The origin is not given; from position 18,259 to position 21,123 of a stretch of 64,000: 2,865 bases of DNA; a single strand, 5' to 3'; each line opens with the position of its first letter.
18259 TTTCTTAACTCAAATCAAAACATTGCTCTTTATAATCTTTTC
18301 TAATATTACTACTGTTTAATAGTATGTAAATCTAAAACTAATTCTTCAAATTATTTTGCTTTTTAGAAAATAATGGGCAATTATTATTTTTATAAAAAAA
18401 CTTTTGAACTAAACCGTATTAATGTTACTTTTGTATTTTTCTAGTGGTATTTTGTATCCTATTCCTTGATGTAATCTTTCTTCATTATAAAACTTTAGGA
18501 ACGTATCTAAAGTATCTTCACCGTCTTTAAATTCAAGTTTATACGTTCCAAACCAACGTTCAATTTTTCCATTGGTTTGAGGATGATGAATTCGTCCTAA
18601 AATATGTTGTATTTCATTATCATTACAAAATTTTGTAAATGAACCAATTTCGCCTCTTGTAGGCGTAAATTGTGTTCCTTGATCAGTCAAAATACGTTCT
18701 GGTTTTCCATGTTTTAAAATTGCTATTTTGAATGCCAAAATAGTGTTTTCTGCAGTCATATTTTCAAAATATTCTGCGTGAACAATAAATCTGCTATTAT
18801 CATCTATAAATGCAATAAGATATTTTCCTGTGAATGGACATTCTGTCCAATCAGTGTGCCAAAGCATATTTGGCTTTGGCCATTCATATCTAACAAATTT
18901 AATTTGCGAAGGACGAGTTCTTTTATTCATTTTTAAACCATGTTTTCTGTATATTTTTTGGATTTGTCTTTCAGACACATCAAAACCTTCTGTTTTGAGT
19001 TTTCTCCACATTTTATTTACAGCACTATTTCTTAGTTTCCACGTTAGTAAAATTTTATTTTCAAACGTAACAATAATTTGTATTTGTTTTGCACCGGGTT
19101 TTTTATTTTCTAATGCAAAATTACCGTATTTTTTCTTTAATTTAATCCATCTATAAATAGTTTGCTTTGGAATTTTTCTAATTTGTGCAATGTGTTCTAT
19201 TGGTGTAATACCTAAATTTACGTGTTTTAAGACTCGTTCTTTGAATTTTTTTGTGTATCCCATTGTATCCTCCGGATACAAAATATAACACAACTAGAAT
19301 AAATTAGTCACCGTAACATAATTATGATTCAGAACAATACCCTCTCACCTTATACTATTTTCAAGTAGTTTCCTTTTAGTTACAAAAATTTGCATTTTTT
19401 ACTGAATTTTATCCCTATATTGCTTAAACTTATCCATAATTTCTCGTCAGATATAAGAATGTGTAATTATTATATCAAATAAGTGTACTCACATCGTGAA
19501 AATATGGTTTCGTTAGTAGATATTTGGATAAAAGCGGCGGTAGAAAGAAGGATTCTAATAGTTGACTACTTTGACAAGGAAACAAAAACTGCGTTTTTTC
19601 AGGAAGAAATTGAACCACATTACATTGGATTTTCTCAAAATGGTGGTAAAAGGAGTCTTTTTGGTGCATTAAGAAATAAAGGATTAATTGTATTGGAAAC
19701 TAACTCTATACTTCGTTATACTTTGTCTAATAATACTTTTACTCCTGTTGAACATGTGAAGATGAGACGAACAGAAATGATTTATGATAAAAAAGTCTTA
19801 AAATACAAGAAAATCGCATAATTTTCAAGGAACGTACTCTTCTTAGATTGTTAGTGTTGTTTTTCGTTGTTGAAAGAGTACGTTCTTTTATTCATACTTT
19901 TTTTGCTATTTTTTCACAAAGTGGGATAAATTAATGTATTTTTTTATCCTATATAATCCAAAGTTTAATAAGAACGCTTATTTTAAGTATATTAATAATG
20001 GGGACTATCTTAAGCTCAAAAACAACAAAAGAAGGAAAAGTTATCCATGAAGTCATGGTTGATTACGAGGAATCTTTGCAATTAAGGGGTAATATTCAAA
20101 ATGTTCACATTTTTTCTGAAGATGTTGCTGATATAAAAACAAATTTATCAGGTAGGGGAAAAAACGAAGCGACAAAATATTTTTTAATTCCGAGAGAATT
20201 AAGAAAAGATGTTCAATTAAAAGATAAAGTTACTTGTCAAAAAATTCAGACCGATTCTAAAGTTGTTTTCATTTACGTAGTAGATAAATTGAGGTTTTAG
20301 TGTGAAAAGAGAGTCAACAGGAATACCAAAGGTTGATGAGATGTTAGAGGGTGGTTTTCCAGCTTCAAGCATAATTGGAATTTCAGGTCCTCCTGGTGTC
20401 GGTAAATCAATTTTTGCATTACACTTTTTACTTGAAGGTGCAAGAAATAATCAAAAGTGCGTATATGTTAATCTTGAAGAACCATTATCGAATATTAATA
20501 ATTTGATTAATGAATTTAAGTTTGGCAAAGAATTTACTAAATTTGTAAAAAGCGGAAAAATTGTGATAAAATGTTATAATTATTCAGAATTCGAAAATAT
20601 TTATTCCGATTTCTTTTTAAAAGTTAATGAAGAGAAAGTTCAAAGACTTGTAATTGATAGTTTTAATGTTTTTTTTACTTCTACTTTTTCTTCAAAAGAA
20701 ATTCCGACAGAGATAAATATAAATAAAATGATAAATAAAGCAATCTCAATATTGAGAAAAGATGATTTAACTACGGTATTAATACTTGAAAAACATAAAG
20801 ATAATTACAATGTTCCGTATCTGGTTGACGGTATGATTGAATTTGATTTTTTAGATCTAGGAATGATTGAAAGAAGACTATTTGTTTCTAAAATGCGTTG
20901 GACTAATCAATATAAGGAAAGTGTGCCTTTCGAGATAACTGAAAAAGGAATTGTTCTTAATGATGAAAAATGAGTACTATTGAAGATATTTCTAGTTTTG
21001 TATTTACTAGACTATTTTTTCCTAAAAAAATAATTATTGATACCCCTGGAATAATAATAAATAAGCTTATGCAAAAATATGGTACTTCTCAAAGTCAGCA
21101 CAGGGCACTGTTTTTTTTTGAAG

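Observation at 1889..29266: Nested 32-nt hairpin module I inside the element: five instances, one inverted relative to its host, one tandem pair with a triple compensatory stem change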

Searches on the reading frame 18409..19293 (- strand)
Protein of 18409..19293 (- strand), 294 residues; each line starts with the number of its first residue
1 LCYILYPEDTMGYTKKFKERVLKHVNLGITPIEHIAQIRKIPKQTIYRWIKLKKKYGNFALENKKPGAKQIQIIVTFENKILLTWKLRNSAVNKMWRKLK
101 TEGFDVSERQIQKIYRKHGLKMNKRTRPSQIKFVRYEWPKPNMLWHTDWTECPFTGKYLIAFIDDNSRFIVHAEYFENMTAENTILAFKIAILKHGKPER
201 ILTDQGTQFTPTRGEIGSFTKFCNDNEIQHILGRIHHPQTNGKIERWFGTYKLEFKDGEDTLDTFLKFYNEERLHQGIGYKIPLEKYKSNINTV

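Call 61: search_protein_families(library=pfam, proteins=[window:18409-19293:-], max_evalue=0.001)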
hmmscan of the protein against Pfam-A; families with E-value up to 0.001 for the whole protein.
window:18409-19293:- (294 aa): 6 families
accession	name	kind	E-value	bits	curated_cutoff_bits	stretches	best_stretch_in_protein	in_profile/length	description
PF00665.32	rve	-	1.3e-18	67.5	32.6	1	140-238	3-102/102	Integrase core domain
PF13683.12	rve_3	-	2.8e-09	37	26.5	1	227-283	2-67/67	Integrase core domain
PF24764.1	rva_4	-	3.6e-08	33.8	26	1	136-246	2-107/194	Integrase core domain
PF13518.12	HTH_28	-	0.00013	22.4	25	0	17-67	1-50/52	Helix-turn-helix domain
PF13276.12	HTH_21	-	0.00016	22.3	28.1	1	94-125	25-57/60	HTH-like domain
PF01710.22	HTH_Tnp_IS630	-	0.00087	19.8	21.3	0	11-54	1-43/119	Transposase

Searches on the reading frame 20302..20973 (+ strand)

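Call 61: search_protein_families(library=pfam, proteins=[window:20302-20973:+], max_evalue=0.001)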
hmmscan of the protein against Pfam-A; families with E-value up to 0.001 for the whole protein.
window:20302-20973:+ (223 aa): 9 families
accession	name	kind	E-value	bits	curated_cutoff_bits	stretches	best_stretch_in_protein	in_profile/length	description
PF06745.19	ATPase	-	1.7e-36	126.2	26.6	1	5-221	2-228/231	KaiC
PF13481.12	AAA_25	-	7.7e-06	26.1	27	1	6-161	17-187/195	AAA domain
PF01695.23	IstB_IS21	-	3.4e-05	23.9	24.1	1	27-115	97-185/238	IstB-like ATP binding protein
PF07088.17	GvpD_P-loop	-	4.3e-05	23.9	24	0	26-193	14-186/189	GvpD gas vesicle protein, P-loop domain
PF13173.12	AAA_14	-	0.0002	21.8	27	1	23-80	3-56/129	AAA domain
PF20720.3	nSTAND3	-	0.00023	21.4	27.2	1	24-69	19-61/155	Novel STAND NTPase 3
PF13479.12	AAA_24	-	0.00028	21.3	27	1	25-128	5-80/195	AAA domain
PF03796.21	DnaB_C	-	0.00042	20.2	27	1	5-64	3-62/255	DnaB-like helicase C terminal domain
PF08423.17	Rad51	-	0.00059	19.6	22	1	5-133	9-142/244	Rad51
